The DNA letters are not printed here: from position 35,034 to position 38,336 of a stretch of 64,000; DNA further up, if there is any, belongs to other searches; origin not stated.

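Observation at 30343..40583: Ten-kb island operon with no assignable function: 2303-aa secreted giant, FN3 protein and T9SS-CTD protein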

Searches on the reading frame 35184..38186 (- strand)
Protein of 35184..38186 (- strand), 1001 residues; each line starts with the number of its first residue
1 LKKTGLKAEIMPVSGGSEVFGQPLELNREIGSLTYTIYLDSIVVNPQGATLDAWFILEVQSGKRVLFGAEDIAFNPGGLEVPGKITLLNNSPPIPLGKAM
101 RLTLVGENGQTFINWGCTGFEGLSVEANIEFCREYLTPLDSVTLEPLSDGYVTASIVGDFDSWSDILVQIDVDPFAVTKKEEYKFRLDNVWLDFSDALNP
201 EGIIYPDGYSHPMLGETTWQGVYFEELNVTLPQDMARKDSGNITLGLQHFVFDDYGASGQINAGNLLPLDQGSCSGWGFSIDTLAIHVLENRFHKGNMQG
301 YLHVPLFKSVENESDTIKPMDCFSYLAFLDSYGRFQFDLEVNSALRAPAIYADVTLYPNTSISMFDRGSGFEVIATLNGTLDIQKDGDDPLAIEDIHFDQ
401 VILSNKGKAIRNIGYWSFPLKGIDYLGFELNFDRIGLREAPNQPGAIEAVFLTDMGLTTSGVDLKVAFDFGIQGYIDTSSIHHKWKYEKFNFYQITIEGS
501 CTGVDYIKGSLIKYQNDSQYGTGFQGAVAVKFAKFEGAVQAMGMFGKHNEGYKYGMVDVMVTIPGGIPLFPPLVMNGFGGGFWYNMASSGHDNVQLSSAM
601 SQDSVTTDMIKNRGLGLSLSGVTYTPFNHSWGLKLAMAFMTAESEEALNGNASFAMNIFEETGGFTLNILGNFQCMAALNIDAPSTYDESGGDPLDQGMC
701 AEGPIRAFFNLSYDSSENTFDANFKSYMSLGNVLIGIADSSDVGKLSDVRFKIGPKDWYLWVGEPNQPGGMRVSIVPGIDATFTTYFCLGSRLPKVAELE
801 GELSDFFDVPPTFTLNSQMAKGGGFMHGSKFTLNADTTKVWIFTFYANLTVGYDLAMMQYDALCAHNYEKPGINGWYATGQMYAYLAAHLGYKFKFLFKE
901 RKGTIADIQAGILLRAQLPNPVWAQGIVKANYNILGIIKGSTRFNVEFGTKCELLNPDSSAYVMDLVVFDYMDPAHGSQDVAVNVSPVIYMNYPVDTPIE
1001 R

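Call 36: find_homologous_proteins(query=A3, max_evalue=0.001)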
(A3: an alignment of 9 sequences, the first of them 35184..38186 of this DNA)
Query A3 (9 sequences) (1001 aa, profile of the alignment): 3 proteins with E <= 0.001 among 8000 candidates.
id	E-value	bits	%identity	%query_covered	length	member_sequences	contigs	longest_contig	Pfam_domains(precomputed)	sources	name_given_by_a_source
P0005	2.8e-268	911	44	99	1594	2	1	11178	-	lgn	-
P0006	5.9e-231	788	43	85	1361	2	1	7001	-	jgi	jgi:hypothetical protein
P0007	8.0e-8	49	20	38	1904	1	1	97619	PF20248.4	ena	-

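Call 37: find_encoding_contigs(protein=P0005, flank=10000, max_places=2)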
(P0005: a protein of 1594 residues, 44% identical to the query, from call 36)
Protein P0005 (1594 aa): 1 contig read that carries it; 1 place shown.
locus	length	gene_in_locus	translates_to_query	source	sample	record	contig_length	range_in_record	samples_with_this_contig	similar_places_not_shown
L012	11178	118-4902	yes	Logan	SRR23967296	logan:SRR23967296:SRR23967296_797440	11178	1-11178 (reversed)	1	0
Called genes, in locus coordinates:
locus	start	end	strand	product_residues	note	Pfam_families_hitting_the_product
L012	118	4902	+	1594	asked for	-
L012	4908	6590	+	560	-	PF18962:Por_Secre_tail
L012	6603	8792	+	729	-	PF00041:fn3 (faint)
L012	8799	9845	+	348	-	PF18962:Por_Secre_tail (weak)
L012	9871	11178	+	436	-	?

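Call 38: find_encoding_contigs(protein=P0007, flank=10000, max_places=2)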
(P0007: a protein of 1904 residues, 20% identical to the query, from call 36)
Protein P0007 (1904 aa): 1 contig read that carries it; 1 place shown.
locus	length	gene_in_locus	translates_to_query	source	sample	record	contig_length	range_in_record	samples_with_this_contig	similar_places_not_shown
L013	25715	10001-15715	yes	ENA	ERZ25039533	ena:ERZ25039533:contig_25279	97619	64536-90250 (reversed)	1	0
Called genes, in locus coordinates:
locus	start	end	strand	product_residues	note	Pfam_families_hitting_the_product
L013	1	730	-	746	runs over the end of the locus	PF21804:Transposase_29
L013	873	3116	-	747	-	PF21804:Transposase_29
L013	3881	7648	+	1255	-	-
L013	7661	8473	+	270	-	-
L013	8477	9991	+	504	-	PF01510:Amidase_2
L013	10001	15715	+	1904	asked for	PF20248:DUF6603 (faint)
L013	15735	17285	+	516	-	PF06439:3keto-disac_hyd (faint)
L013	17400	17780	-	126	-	PF01609:DDE_Tnp_1 (weak), PF13359:DDE_Tnp_4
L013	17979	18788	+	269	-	PF13613:HTH_Tnp_4 (weak), PF01609:DDE_Tnp_1 (faint), PF13359:DDE_Tnp_4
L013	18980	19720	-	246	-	PF01209:Ubie_methyltran (weak), PF13489:Methyltransf_23, PF03141:Methyltransf_29 (faint), PF13649:Methyltransf_25, PF13847:Methyltransf_31, PF08241:Methyltransf_11, PF08242:Methyltransf_12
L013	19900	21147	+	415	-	PF20042:DUF6444, PF03050:DDE_Tnp_IS66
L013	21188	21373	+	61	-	-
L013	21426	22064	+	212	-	PF13302:Acetyltransf_3, PF00583:Acetyltransf_1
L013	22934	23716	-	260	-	PF03050:DDE_Tnp_IS66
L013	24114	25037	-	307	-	PF03050:DDE_Tnp_IS66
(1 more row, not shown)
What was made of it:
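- Closest known: Pfam DUF6603 proteins. Different: P0007 sits in a different context, with Amidase_2 and transposases (call 38).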

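Call 58: predict_structure(alignment_id=A4)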
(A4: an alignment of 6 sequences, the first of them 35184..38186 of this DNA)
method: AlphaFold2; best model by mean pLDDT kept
length: 1001 residues; sequences in the alignment: 6
mean_pLDDT: 40.8   pTM: 0.35
mean pLDDT of the five models: 40.8, 39.0, 36.1, 30.8, 30.7
residues with pLDDT >= 90: 0; 70-90: 11; 50-70: 258; < 50: 732
segments of 3 or more residues with pLDDT < 50: 1-131, 156-170, 192-222, 231-247, 252-356, 360-364, 367-373, 381-393, 404-430, 477-485, 568-574, 579-582, 584-631, 644-649, 673-704, 729-743, 769-785, 787-790, 794-1001
pLDDT, mean of each block of 10 residues (from residue 1): 23 28 34 34 31 34 31 29 28 27 25 29 38 59 66 49 43 58 54 43 37 41 51 42 48 46 39 30 36 34 33 38 37 33 33 47 47 50 43 48 44 42 42 54 55 53 57 52 46 63 64 59 60 58 54 50 50 48 44 34 43 39 40 52 48 52 53 42 31 32 47 56 52 45 50 53 51 37 46 45 36 30 40 34 25 25 29 28 29 32 32 30 27 25 21 25 20 23 24 24 26
secondary structure, 60 per line:
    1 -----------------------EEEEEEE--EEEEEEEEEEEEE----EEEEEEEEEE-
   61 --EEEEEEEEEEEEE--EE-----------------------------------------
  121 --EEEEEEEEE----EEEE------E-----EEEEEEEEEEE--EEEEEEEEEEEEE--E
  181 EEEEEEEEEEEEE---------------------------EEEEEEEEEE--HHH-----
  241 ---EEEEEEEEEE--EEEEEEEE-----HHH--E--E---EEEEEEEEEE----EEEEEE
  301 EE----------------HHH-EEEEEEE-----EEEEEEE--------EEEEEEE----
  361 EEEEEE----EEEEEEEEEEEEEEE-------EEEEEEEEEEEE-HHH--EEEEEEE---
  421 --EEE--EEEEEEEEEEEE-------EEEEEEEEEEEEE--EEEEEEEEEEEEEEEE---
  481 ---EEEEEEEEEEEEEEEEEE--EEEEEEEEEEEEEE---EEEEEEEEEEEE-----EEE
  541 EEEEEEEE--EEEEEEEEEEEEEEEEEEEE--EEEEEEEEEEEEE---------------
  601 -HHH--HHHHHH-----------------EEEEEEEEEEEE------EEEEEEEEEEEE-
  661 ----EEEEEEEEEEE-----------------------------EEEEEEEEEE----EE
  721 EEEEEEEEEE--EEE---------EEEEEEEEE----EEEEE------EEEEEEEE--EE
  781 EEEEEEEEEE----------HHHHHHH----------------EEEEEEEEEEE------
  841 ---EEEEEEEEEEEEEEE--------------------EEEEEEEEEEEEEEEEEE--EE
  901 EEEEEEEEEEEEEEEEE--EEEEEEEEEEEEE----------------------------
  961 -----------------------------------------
elements in order (helices of 4 or more, strands of 3 or more residues): E24-30 E33-45 E50-59 E63-75 E123-131 E136-139 E152-162 E165-177 E180-193 E221-230 E244-253 E256-263 E281-290 E295-302 E323-329 E335-341 E350-356 E361-366 E371-385 E393-404 E411-417 E423-425 E428-439 E447-459 E462-477 E484-501 E504-517 E521-532 E538-548 E551-570 E573-585 H607-612 E630-641 E648-659 E665-675 E705-714 E719-730 E733-735 E745-753 E758-762 E769-776 E779-790 H801-807 E824-834 E844-858 E879-896 E899-917 E920-932
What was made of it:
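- Tried and rejected: With a 6-sequence alignment it was unusable (pLDDT 40.8; call 58).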

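Call 68: search_protein_representatives(alignment_id=A4)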
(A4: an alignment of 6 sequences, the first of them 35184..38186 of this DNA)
Query: 6 sequences, 997 profile positions. Proteins with E-value up to 0.001 (for the whole library): 2312; up to 1e-10: 2067; up to 1e-30: 1664. The best 150 are listed.
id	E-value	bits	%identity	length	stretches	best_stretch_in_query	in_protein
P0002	0.0e+00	1823.1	-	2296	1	2-997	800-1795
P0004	0.0e+00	1737.1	-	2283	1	3-996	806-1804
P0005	0.0e+00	1628.6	-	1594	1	3-997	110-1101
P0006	0.0e+00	1388.8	-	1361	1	151-997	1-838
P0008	0.0e+00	1345.2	-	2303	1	6-996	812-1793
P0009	0.0e+00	1065.3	-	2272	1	9-996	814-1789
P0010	1.9e-217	741.0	-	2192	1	22-996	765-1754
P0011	2.4e-210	717.5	-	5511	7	390-952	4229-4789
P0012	2.6e-209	714.1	-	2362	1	14-994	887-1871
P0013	5.8e-207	706.3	-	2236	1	8-996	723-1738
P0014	7.1e-205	699.4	-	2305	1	15-997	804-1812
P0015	3.6e-204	697.1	-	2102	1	20-995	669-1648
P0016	5.4e-203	693.2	-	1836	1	22-995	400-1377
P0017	5.0e-201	686.7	-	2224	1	13-995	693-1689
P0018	3.2e-200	684.0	-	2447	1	12-995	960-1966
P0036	1.8e-184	631.9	-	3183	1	14-995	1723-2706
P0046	5.2e-176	603.9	-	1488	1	22-996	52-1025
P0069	1.0e-163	563.2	-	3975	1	21-997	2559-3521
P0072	1.6e-162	559.2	-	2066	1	14-997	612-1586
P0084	1.9e-159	549.0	-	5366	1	22-996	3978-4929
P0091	2.7e-157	541.9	-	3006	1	9-994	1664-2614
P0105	3.5e-153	528.3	-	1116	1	19-997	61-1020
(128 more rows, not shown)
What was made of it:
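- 35184..38186 (-): Giant aa 800-1800: family-defining all-beta core. Exhaustive HMMER: 2312 clusters at E<=1e-3 and 1664 at E<=1e-30 (call 68).
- Exhaustive HMMER found 2312 clusters (call 68).
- Tried and rejected: The exhaustive HMMER run was what revealed it (call 68).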

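Call 69: list_cluster_members(proteins=[P0008, P0010, P0012, P0015, P0036, P0046, P0069, P0084, P0105, P0011])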
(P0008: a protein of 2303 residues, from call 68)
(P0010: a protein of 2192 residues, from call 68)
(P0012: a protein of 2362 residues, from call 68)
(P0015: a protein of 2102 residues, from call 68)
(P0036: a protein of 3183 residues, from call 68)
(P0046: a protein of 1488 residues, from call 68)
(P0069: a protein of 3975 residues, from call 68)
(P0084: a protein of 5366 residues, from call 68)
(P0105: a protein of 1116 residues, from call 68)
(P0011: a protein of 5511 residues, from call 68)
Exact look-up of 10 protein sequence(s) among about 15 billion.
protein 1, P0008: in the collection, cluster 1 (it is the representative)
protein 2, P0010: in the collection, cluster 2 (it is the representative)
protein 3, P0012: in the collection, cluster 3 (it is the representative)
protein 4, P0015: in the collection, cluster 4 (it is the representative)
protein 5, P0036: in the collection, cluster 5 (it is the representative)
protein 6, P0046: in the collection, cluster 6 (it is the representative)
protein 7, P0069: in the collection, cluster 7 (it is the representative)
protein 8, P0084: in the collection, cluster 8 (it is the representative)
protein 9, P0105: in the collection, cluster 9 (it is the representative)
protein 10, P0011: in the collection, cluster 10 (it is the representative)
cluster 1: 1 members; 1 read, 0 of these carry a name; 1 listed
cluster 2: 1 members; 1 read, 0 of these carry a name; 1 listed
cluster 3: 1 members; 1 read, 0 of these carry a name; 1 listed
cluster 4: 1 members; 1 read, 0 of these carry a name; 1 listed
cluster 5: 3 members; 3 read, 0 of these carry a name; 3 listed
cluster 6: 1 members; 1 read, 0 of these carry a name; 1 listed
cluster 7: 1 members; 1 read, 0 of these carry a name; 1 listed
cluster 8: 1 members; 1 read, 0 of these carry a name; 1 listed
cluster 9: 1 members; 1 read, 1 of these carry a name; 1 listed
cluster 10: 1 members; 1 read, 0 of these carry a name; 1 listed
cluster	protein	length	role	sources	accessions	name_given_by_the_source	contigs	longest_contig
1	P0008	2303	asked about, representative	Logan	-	-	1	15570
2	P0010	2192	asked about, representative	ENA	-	-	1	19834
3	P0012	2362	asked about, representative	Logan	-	-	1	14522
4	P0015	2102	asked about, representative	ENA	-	-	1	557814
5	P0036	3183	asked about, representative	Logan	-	-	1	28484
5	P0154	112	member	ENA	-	-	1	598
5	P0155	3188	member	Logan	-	-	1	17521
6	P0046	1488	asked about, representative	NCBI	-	-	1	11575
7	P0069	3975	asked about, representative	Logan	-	-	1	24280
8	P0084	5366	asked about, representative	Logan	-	-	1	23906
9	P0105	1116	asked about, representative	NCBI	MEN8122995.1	MAG: hypothetical protein ABFS35_21830, partial [Bacteroidota bacterium]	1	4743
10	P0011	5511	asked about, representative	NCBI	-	-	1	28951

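Call 71: search_protein_families(library=pfam, alignment_id=A7, max_evalue=0.01)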
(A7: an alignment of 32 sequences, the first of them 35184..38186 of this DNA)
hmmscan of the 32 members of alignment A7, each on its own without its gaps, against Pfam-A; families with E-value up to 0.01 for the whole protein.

A. member 1, window:35184-38186:- (1001 aa): 0 families

B. families by the number of members that match (of 32 scanned): 3 families
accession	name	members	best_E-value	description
PF13205.12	Big_5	3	6.8e-06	Bacterial Ig-like domain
PF13505.12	OMP_b-brl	1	0.0076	Outer membrane protein beta-barrel domain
PF21160.3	PrkC-like_PASTA-like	1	0.0093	Serine/threonine protein kinase-like, C-terminal PASTA-like domain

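Call 72: search_protein_families(library=ncbifam, alignment_id=A7, max_evalue=0.01)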
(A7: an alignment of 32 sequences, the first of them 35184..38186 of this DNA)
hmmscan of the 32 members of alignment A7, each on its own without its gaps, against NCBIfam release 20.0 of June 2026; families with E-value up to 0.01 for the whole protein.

A. member 1, window:35184-38186:- (1001 aa): 0 families

B. families by the number of members that match (of 32 scanned): 0 families
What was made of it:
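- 35184..38186 (-): No Pfam or NCBIfam model in 32 members (calls 71, 72).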

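Call 73: find_homologous_proteins(query=A7, max_evalue=1e-10)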
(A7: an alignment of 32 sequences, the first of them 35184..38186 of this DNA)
Query A7 (32 sequences) (1001 aa, profile of the alignment): 15 proteins with E <= 1e-10 among 8000 candidates.
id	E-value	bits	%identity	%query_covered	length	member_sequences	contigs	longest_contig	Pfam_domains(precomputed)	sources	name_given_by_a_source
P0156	0.0e+0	1303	31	97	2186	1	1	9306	-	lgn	-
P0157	0.0e+0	1193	28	98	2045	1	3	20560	-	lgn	-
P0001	0.0e+0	1162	100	100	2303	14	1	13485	-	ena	-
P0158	0.0e+0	1137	27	98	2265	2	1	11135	-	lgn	-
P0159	0.0e+0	1127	27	98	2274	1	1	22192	-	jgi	jgi:TANFOR domain-containing protein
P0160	0.0e+0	1127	26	98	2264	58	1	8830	-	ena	-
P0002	0.0e+0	1120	77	100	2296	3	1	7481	-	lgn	-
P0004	0.0e+0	1081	50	99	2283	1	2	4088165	-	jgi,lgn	jgi:hypothetical protein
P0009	0.0e+0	1080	39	97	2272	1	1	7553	-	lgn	-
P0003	0.0e+0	1067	67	100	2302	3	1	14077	-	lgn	-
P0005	1.0e-296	1006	44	99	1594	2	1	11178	-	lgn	-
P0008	1.5e-289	982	44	99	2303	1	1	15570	PF00041.28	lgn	-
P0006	8.0e-251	854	43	85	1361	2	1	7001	-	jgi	jgi:hypothetical protein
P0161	9.9e-222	757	24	94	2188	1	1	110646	-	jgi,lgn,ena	-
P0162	1.1e-173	598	25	93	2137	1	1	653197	-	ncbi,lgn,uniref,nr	ncbi:hypothetical protein [Marinirhabdus gelatinilytica]|uniref:Uncharacterized protein n=1 Tax=Mari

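Call 74: search_protein_families(library=ncbifam, proteins=[P0159, P0162, P0161, P0160], max_evalue=0.1)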
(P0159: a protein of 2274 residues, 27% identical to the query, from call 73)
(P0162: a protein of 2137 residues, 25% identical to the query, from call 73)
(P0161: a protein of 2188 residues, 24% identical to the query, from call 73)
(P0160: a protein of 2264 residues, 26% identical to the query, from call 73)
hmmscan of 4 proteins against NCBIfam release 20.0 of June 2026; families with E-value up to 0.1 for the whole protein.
P0159 (2274 aa): 1 family
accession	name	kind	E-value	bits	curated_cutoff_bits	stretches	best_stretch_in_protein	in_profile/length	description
TIGR02542.1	T_forsyth_147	domain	4.7e-10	39.5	67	1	31-149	7-131/145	TANFOR domain-containing protein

P0162 (2137 aa): 1 family
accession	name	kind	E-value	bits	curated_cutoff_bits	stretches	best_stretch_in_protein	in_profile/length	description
TIGR02542.1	T_forsyth_147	domain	0.0051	16.7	67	1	31-146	5-126/145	TANFOR domain-containing protein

P0161 (2188 aa): 1 family
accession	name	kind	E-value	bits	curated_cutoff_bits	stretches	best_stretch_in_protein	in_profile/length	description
TIGR02542.1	T_forsyth_147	domain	5.7e-05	23.1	67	0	27-152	4-126/145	TANFOR domain-containing protein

P0160 (2264 aa): 1 family
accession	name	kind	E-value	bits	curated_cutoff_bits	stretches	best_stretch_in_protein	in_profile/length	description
TIGR02542.1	T_forsyth_147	domain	6e-09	36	67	1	31-153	7-135/145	TANFOR domain-containing protein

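Call 95: search_protein_families(library=ncbifam, proteins=[P0072], max_evalue=0.1)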
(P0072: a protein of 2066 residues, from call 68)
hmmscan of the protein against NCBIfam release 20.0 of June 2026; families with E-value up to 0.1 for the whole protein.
P0072 (2066 aa): 1 family
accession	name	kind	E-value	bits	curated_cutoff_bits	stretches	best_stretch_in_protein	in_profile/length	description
TIGR02542.1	T_forsyth_147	domain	5.1e-07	29.7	67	1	33-171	4-144/145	TANFOR domain-containing protein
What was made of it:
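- JGI names P0159 a TANFOR protein (calls 73, 74, 95). All TANFOR hits in the relatives I scanned are below the TIGR02542 curated cutoff (calls 74, 95).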

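Call 105: predict_structure(alignment_id=A10)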
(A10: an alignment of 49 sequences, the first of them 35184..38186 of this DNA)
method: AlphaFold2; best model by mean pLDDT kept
length: 1001 residues; sequences in the alignment: 49
mean_pLDDT: 85.1   pTM: 0.54
mean pLDDT of the five models: 85.1, 84.9, 83.7, 83.7, 81.8
residues with pLDDT >= 90: 436; 70-90: 487; 50-70: 49; < 50: 29
segments of 3 or more residues with pLDDT < 50: 1-21, 960-965
pLDDT, mean of each block of 10 residues (from residue 1): 32 35 73 79 84 82 82 83 87 87 90 84 91 93 90 92 85 93 93 89 89 88 94 78 91 94 90 87 94 94 89 86 93 91 87 90 87 91 73 81 77 72 69 75 77 82 87 80 77 90 90 92 93 87 94 94 85 89 91 77 70 87 91 92 91 89 88 92 81 73 87 93 93 85 88 94 93 88 95 91 92 76 88 81 87 94 88 91 92 81 86 93 92 84 91 77 56 80 82 66 39
secondary structure, 60 per line:
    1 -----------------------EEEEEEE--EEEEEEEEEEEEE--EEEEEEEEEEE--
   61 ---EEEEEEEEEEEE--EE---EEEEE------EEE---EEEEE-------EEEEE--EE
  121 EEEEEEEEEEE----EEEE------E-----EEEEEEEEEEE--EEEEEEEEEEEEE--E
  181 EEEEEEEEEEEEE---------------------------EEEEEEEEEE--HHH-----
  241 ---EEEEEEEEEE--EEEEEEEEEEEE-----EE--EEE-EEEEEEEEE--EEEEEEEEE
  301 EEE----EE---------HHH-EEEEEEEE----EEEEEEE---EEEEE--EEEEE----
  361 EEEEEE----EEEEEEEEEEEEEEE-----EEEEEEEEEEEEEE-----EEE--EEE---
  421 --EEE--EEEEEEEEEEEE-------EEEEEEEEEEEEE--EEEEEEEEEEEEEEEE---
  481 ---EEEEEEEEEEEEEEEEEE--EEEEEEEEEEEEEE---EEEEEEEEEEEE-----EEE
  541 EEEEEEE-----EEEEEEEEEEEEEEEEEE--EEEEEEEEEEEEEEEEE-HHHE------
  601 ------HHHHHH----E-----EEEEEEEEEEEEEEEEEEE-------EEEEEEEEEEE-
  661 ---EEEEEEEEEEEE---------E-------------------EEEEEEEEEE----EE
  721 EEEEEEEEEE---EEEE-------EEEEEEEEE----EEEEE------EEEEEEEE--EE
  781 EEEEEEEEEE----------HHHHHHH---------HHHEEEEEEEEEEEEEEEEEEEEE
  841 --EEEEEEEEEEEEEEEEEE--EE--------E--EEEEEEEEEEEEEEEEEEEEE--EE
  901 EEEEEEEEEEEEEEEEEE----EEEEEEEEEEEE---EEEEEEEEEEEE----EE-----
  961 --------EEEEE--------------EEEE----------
elements in order (helices of 4 or more, strands of 3 or more residues): E24-30 E33-45 E48-58 E64-75 E83-87 E94-96 E100-104 E112-116 E119-131 E136-139 E152-162 E165-177 E180-193 E221-230 E244-253 E256-267 E277-279 E281-289 E292-303 E323-330 E335-341 E345-349 E352-356 E361-366 E371-385 E391-404 E410-412 E415-417 E423-425 E428-439 E447-459 E462-477 E484-501 E504-517 E521-532 E538-547 E553-570 E573-589 H607-612 E623-641 E649-659 E664-675 E705-714 E719-730 E734-737 E745-753 E758-762 E769-776 E779-790 H801-807 E820-840 E843-860 E876-896 E899-918 E923-934 E938-949 E969-973 E988-991
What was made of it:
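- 35184..38186 (-): AF2 mean pLDDT 85.1, about 45 long antiparallel strands (call 105).
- Checked: The beta-rich nature of aa 800-1800 is confirmed by a confident AF2 model (call 105).
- The AF2 model consists of about 45 consecutive long (10-21 aa) antiparallel strands in hairpins (call 105). A pTM of 0.54 despite pLDDT 85 suggests several domains rather than one rigid barrel (call 105).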
